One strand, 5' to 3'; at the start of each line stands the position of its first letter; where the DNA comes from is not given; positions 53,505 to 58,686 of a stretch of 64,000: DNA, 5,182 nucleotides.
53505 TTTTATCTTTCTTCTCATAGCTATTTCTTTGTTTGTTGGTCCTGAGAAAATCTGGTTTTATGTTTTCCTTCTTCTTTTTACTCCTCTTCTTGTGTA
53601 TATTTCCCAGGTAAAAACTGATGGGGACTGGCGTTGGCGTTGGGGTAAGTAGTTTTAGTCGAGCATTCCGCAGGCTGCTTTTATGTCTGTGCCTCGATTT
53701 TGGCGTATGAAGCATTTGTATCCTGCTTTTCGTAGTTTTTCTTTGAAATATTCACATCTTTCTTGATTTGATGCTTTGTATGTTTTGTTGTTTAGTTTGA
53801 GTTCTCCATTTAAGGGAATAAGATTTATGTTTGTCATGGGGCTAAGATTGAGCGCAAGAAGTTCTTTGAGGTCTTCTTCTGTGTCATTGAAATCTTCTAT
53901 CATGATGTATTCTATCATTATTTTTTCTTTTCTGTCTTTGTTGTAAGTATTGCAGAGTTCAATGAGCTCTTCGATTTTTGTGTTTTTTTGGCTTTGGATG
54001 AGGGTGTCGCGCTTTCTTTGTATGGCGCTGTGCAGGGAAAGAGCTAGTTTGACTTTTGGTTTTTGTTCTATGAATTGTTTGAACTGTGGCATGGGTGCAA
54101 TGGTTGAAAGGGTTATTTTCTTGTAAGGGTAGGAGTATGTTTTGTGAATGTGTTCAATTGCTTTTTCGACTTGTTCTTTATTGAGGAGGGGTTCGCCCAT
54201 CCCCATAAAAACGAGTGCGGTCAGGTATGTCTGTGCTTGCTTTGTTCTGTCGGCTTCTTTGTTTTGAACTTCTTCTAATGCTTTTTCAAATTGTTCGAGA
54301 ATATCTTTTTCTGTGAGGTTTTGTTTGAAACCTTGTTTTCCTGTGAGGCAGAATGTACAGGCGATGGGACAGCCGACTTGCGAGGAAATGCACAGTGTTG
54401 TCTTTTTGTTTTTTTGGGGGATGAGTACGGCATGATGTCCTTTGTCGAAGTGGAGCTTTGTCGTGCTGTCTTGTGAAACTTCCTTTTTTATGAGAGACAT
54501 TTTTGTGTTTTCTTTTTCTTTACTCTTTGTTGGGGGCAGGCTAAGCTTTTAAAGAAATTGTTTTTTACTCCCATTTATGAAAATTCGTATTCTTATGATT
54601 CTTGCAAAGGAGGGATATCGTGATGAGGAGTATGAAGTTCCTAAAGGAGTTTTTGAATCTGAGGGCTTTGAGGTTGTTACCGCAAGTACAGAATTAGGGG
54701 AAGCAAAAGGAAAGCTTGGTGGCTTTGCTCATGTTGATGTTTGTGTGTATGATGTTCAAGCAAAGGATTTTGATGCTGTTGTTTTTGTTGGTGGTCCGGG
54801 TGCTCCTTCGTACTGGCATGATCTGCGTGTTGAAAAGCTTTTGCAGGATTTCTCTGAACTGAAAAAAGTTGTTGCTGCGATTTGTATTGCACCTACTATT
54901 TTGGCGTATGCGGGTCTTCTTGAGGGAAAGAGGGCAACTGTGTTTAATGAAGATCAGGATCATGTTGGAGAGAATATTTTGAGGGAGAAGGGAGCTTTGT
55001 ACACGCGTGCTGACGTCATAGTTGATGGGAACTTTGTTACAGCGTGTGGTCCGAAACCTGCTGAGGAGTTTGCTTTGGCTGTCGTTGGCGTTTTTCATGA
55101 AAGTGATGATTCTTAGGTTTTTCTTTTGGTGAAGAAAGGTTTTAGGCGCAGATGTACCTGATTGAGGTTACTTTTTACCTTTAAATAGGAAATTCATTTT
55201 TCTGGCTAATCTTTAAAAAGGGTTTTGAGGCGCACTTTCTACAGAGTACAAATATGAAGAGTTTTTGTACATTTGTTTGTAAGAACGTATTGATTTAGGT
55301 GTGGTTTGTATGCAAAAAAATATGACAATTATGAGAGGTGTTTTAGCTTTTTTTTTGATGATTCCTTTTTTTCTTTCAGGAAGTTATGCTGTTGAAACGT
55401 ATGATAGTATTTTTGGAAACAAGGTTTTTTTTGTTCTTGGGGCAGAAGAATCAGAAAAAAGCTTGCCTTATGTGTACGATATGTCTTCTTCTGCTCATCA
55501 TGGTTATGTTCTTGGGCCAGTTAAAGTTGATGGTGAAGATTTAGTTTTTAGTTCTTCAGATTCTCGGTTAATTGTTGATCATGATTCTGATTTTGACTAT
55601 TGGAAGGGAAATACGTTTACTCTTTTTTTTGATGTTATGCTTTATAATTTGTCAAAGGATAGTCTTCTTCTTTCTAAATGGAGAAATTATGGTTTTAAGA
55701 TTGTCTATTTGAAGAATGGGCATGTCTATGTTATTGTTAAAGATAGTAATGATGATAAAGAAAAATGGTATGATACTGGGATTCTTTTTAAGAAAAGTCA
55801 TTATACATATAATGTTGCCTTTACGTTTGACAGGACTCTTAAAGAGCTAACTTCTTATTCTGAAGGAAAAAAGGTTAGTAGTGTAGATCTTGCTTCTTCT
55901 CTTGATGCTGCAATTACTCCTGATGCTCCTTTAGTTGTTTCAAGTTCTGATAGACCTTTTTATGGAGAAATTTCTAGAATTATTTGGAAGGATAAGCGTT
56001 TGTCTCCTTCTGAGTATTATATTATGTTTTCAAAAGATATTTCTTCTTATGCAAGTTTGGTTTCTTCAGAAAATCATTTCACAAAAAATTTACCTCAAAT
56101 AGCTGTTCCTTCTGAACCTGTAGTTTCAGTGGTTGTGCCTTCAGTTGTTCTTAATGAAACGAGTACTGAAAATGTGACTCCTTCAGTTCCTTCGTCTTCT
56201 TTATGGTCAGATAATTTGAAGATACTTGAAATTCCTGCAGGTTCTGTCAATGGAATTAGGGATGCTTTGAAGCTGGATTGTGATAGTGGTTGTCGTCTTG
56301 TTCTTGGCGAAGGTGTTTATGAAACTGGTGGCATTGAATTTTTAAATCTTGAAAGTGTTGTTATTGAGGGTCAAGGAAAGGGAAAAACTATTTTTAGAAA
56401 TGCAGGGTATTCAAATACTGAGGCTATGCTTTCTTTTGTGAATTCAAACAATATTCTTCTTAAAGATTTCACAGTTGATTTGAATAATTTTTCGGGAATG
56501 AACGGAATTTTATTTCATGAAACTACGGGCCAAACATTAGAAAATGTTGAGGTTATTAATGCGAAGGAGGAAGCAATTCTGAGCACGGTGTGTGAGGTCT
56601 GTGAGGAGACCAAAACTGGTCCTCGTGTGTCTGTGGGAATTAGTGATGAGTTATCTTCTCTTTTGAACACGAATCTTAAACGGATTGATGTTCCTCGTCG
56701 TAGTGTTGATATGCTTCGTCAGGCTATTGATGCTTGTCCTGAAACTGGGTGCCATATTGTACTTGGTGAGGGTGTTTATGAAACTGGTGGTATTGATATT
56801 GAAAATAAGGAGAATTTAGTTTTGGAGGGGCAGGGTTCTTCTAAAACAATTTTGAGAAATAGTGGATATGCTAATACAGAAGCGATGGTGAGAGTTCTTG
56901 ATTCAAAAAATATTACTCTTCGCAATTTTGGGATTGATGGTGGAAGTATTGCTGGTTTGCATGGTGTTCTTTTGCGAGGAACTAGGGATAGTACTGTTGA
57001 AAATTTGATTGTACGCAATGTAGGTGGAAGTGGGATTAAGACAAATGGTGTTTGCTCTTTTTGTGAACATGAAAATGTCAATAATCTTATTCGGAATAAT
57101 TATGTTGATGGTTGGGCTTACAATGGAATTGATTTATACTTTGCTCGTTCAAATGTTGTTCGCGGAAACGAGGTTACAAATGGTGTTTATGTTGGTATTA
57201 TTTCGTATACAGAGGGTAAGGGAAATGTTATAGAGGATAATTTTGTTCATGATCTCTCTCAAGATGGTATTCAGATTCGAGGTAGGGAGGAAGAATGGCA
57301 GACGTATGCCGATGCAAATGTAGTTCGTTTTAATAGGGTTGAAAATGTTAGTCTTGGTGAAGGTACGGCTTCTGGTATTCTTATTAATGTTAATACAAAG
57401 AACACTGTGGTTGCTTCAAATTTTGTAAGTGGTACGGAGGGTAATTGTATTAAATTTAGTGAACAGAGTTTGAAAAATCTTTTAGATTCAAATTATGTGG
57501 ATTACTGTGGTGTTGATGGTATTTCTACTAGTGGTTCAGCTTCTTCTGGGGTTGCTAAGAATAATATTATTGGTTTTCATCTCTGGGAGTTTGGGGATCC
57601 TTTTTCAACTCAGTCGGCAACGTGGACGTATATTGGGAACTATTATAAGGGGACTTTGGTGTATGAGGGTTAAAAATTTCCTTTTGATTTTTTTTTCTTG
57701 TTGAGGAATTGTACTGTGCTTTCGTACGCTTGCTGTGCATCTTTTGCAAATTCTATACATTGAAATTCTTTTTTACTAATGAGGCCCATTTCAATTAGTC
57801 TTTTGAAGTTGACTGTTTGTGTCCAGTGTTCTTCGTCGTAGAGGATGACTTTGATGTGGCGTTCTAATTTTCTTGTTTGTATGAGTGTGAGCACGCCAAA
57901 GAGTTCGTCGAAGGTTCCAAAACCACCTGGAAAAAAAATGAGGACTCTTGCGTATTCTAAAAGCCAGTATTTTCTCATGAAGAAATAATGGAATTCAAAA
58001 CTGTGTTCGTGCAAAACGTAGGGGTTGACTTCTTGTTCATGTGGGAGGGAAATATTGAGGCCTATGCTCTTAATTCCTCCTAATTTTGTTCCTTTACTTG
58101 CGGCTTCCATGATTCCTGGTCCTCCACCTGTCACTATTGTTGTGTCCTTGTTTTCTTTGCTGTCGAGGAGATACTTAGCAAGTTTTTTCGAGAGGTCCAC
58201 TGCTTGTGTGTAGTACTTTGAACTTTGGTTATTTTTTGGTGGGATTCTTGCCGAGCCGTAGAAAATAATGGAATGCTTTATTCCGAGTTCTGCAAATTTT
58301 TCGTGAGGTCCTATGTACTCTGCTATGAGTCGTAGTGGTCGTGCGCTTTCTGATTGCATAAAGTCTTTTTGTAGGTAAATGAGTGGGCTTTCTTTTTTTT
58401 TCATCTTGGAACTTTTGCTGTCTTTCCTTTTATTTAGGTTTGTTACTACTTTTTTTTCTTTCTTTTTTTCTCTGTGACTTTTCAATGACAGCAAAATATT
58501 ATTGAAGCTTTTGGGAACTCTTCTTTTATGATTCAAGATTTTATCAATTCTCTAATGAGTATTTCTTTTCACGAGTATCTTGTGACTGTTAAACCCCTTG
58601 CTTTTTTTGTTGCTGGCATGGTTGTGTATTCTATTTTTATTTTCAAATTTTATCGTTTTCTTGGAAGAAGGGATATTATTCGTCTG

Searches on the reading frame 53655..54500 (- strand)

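Call 34: search_protein_families(library=pfam, proteins=[window:53655-54500:-], max_evalue=0.001)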
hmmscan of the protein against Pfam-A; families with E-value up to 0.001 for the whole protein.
window:53655-54500:- (281 aa): 2 families
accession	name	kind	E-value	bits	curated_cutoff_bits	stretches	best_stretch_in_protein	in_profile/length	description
PF04055.27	Radical_SAM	-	1.3e-11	45.4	29.5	1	39-214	2-165/166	Radical SAM superfamily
PF13353.11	Fer4_12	-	0.00013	22.7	22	1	42-143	13-100/137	4Fe-4S single cluster domain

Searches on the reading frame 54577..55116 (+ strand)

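Call 68: search_protein_families(library=pfam, proteins=[window:54577-55116:+], max_evalue=0.0001)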
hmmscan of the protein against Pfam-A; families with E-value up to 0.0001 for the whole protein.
window:54577-55116:+ (179 aa): 1 family
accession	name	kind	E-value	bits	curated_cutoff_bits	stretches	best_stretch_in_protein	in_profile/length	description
PF01965.30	DJ-1_PfpI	-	6.2e-37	127.4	26.6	1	4-170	2-163/165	DJ-1/PfpI family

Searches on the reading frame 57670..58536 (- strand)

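Call 34: search_protein_families(library=pfam, proteins=[window:57670-58536:-], max_evalue=0.001)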
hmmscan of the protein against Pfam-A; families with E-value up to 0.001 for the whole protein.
window:57670-58536:- (288 aa): 2 families
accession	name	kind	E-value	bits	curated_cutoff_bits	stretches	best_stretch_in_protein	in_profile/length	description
PF03641.19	Lysine_decarbox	-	1.6e-21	77.3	27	1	143-272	1-129/131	Possible lysine decarboxylase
PF18306.6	LDcluster4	-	4.9e-08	33.2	26.3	1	129-216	30-114/151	SLOG cluster4 family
